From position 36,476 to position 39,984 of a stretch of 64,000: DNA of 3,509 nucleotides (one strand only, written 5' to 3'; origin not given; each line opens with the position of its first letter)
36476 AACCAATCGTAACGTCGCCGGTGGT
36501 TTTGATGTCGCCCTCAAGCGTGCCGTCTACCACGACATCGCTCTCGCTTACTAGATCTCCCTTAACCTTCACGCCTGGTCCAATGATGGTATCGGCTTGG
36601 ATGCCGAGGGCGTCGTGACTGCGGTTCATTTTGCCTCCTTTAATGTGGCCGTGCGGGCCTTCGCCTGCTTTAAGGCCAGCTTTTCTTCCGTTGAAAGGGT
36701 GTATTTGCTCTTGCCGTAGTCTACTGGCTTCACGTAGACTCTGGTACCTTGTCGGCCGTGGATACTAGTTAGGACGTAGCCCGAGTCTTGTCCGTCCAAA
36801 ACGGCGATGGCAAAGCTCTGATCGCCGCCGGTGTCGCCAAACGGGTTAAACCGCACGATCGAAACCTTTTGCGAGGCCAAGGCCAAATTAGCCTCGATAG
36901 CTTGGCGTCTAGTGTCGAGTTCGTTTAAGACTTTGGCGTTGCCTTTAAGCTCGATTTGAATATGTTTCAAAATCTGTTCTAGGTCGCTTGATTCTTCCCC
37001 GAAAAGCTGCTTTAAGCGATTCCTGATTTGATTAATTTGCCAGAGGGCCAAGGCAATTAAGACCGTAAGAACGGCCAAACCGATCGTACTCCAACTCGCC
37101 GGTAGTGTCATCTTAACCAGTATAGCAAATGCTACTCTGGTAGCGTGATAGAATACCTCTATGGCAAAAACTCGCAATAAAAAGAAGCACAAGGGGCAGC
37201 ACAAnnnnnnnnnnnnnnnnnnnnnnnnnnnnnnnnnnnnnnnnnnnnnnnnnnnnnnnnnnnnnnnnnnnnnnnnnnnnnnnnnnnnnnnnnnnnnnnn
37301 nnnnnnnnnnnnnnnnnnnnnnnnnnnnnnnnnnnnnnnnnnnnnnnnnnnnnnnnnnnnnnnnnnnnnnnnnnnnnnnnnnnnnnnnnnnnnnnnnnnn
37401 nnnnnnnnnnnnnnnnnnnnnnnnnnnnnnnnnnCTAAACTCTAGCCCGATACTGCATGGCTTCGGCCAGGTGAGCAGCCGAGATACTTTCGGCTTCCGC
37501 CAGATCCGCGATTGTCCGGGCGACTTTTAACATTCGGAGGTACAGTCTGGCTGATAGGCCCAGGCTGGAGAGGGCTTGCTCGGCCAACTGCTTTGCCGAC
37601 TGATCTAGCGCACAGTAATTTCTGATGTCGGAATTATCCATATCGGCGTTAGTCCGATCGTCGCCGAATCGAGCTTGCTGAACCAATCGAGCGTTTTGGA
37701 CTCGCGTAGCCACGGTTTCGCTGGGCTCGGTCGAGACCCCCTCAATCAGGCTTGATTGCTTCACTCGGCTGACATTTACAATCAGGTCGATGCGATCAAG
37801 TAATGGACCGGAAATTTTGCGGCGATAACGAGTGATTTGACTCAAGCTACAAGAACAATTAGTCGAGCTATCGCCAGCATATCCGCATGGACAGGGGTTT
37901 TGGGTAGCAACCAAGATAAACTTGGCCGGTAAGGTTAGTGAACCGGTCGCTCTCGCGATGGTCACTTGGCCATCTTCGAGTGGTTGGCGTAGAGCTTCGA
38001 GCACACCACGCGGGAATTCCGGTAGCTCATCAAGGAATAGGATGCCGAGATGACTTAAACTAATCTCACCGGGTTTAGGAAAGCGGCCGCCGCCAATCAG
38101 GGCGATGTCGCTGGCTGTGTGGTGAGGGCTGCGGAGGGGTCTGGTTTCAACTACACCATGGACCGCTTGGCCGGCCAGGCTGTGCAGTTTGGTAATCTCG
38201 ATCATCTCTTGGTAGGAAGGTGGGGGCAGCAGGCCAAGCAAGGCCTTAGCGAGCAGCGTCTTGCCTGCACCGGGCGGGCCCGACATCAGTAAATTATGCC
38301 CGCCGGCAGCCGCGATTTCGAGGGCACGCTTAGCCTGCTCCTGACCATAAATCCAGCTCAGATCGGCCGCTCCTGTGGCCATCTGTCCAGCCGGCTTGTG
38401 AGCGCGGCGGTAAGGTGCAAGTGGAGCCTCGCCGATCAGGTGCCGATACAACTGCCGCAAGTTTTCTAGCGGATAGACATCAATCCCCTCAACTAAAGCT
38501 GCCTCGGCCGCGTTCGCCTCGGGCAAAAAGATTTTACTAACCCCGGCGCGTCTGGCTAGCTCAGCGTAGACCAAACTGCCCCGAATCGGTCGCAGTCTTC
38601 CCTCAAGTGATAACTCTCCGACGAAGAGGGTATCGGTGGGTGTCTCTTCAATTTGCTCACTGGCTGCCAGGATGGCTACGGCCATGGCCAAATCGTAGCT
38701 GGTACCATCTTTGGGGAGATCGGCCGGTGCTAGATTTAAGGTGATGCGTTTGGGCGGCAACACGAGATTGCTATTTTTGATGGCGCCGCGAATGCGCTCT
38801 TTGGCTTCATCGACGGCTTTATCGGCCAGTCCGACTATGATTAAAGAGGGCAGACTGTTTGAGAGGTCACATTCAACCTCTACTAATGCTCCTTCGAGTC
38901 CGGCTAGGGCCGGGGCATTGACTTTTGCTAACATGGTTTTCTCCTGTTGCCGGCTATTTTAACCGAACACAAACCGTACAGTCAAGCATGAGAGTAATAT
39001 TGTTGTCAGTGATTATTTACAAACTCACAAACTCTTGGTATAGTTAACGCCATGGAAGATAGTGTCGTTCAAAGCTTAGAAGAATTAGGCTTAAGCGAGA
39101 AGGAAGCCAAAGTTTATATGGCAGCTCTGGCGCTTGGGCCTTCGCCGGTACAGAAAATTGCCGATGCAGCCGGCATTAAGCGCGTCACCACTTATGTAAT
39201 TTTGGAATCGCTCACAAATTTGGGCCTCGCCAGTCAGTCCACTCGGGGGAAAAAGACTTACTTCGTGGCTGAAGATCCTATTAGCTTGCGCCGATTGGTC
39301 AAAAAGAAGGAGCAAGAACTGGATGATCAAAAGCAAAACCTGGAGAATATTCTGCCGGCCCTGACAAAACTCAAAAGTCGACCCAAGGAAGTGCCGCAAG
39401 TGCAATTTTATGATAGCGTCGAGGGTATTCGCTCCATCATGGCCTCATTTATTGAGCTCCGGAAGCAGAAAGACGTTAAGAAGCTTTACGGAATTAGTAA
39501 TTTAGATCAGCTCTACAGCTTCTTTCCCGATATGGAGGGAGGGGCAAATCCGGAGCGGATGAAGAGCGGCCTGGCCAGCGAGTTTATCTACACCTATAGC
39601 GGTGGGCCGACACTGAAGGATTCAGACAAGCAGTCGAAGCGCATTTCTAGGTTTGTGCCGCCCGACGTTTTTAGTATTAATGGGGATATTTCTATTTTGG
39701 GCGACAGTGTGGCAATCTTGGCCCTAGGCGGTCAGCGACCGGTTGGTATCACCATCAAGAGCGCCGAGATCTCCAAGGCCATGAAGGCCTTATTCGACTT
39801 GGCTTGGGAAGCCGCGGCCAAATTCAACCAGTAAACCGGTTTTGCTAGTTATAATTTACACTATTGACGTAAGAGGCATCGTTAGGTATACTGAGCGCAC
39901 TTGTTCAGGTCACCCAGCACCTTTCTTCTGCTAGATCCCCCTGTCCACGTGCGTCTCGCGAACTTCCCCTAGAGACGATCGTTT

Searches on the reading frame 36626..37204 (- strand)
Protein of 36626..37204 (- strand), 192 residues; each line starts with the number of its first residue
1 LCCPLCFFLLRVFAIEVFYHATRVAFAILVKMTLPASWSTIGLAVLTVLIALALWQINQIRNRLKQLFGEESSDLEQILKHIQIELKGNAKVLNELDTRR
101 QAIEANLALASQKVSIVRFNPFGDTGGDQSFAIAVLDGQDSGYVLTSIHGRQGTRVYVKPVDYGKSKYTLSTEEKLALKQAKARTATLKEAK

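Call 41: search_protein_families(library=ncbifam, max_evalue=0.1, proteins=[window:36626-37204:-])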
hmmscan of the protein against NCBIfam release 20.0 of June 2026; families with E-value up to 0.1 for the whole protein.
window:36626-37204:- (192 aa): 2 families
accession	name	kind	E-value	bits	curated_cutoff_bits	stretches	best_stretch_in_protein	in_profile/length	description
NF046000.1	MAG1210_fam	subfamily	0.015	13.9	275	1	12-122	71-177/550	MAG1210 family protein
TIGR03141.1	cytochro_ccmD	equivalog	0.044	13.9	25.95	0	41-68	16-43/47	heme exporter protein CcmD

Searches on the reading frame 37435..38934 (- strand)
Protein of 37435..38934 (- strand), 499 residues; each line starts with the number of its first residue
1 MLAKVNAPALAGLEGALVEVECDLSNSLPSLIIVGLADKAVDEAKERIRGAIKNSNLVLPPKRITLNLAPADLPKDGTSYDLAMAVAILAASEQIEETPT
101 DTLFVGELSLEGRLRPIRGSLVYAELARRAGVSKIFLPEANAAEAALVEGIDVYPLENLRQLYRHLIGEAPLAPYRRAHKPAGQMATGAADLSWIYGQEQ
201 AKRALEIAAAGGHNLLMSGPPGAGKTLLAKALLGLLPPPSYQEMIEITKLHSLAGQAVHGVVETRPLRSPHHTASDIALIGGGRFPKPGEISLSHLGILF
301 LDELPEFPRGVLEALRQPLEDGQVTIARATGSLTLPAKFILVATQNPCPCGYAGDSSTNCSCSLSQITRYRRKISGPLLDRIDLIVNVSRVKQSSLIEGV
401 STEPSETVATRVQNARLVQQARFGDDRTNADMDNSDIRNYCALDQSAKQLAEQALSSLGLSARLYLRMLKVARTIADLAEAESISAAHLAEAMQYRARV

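Call 9: search_protein_families(library=pfam, proteins=[window:37435-38934:-])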
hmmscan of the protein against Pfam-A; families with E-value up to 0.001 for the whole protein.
window:37435-38934:- (499 aa): 11 families
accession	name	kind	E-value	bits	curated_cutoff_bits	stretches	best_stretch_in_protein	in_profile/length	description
PF01078.27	Mg_chelatase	-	2.9e-89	298.4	20.3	1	191-395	1-206/207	Magnesium chelatase, subunit ChlI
PF13541.12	ChlI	-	1.1e-40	138.8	27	1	20-141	1-121/121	Subunit ChlI of Mg-chelatase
PF13335.12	Mg_chelatase_C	-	1.1e-30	106.5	26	1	403-496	2-94/94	Magnesium chelatase, subunit ChlI C-terminal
PF05362.19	Lon_C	-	3.6e-08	33.7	21.1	1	64-145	96-176/205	Lon protease (S16) C-terminal proteolytic domain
PF07728.20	AAA_5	-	1.8e-07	31.7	22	1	214-349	1-125/139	AAA domain (dynein-related subfamily)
PF00493.29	MCM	-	1.3e-06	28.2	23.3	1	287-388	113-204/224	MCM P-loop domain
PF00158.32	Sigma54_activat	-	8.4e-05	22.7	20.2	0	286-332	84-130/168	Sigma-54 interaction domain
PF07726.17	AAA_3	-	8.5e-05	22.9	27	0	298-348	65-113/131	ATPase family associated with various cellular activities (AAA)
PF00004.35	AAA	-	0.00032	21.6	21.2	0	215-247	1-29/131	ATPase family associated with various cellular activities (AAA)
PF00005.33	ABC_tran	-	0.00058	20.9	25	0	211-246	10-43/137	ABC transporter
PF05496.18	RuvB_N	-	0.00096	19.4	27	0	197-231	11-52/159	Holliday junction DNA helicase RuvB P-loop domain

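Call 42: search_protein_families(library=padloc, max_evalue=0.1, proteins=[window:37435-38934:-])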
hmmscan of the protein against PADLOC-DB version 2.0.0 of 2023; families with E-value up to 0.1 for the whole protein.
window:37435-38934:- (499 aa): 4 families
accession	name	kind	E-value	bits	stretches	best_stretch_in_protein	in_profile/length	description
PDLC04140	mad8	-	0.00029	18.5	1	197-234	12-49/314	mads_8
PDLC02506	BrxL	-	0.0013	15.1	1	59-146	563-651/680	BrxL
PDLC04232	IetA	-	0.0021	15.5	1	212-232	116-136/330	-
PDLC02196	IetA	-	0.011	13.1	1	208-231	118-141/374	-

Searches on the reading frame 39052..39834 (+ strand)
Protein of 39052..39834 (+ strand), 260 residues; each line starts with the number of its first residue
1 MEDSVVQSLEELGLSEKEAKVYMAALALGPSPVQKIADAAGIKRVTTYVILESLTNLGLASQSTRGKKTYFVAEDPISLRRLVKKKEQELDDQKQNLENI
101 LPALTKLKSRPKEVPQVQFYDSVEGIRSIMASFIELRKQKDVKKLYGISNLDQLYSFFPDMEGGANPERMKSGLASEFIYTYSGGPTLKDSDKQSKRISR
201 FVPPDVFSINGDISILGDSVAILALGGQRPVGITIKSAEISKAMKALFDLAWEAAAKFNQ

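Call 9: search_protein_families(library=pfam, proteins=[window:39052-39834:+])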
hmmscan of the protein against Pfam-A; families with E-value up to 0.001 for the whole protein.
window:39052-39834:+ (260 aa): 2 families
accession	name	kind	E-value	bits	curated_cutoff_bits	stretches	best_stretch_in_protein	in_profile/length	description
PF01978.25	TrmB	-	9.5e-13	48.2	25.6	1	9-72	1-64/68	Sugar-specific transcriptional regulator TrmB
PF24033.1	DUF7342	-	0.00023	21.6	31.6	1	23-108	9-90/150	Family of unknown function (DUF7342)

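Call 12: find_encoding_contigs(protein=window:39052-39834:+, flank=3000, max_places=10)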
Protein window:39052-39834:+ (260 aa): 1 contig read that carries it; 1 place shown.
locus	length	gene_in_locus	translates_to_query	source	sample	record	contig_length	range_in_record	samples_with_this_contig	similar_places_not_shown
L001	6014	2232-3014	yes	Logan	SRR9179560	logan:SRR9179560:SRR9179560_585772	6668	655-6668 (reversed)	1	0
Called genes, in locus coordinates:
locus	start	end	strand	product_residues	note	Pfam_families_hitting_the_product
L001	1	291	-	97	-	?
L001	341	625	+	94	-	-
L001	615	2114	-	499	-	PF05362:Lon_C, PF13541:ChlI, PF00493:MCM (faint), PF01078:Mg_chelatase, PF07728:AAA_5 (weak), PF13335:Mg_chelatase_C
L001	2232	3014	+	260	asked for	PF01978:TrmB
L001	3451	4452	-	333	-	PF01087:GalP_UDP_transf, PF02744:GalP_UDP_tr_C (weak)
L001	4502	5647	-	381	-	PF06925:MGDG_synth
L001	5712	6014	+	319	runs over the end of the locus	?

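Call 41: search_protein_families(library=ncbifam, max_evalue=0.1, proteins=[window:39052-39834:+])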
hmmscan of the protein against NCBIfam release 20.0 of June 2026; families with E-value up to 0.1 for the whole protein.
window:39052-39834:+ (260 aa): 6 families
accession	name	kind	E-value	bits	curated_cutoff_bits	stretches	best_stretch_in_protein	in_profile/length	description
NF040851.1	tran_reg_TrmB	equivalog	8.7e-07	28.4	600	1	2-132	4-130/338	HTH-type sugar-sensing transcriptional regulator TrmB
NF047390.1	TransRegTrmBL1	equivalog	9.1e-07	28.2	650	1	2-100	3-101/341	HTH-type sugar sensing transcriptional regulator TrmBL1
TIGR01884.1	cas_HTH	subfamily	0.00039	19.9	60.2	1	13-70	139-197/202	CRISPR-associated CARF protein Csa3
NF033788.1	HTH_metalloreg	subfamily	0.038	13.8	55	1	23-76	17-71/77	metalloregulator ArsR/SmtB family transcription factor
NF041141.1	tran_reg_TrmBL2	equivalog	0.039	13.5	530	1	7-109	8-115/264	HTH-type transcriptional regulator TrmBL2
NF047392.1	TransRegTrmBHalo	equivalog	0.099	11.6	500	0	5-65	9-70/349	HTH-type sugar sensing transcriptional regulator TrmB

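Call 42: search_protein_families(library=padloc, max_evalue=0.1, proteins=[window:39052-39834:+])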
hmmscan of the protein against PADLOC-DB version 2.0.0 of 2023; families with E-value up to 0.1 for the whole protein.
window:39052-39834:+ (260 aa): 8 families
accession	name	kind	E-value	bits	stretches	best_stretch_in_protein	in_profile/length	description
PDLC01268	CasR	-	4.4e-05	21.5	1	9-70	117-174/179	"CAS-I,CAS-II,CAS-III,CAS-IV,CAS-V,CAS-VI; associated_signaling"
PDLC01857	CARF3--CARF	-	0.0002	19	1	18-86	131-199/201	-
PDLC01858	CARF3--CARF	-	0.00026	18.9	1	6-67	134-194/204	-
PDLC01434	CasR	-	0.00059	17.8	1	9-70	121-181/191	"CAS-I,CAS-II,CAS-III,CAS-IV,CAS-V,CAS-VI; associated_signaling"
PDLC01438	Csa3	-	0.001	17.1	1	15-100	147-231/305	"CAS-I,CAS-II,CAS-III,CAS-IV,CAS-V,CAS-VI; associated_signaling"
PDLC01044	Csa3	-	0.0021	16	1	12-63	132-180/194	Type I-A associated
PDLC01849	CARF3--CARF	-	0.006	14.3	1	12-62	134-183/197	-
PDLC04369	PDC-M05A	-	0.03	11.9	1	35-99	34-101/201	-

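Call 43: search_solved_structures(query=window:39052-39834:+, max_evalue=1)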
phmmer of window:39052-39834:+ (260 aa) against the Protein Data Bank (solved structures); distinct sequences matched with E-value up to 1: 4.
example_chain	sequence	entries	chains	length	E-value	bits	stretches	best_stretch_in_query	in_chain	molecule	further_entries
3qph_A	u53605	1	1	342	0.0015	21.3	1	5-128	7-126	TrmB, a global transcription regulator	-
5bpd_A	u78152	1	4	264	0.041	16.6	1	3-117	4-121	TrmBL2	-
5box_A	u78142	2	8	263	0.042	16.6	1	3-117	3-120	Putative HTH-type transcriptional regulator TrmBL2 | TrmBL2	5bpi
5bqt_A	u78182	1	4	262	0.042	16.6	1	3-117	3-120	Putative HTH-type transcriptional regulator TrmBL2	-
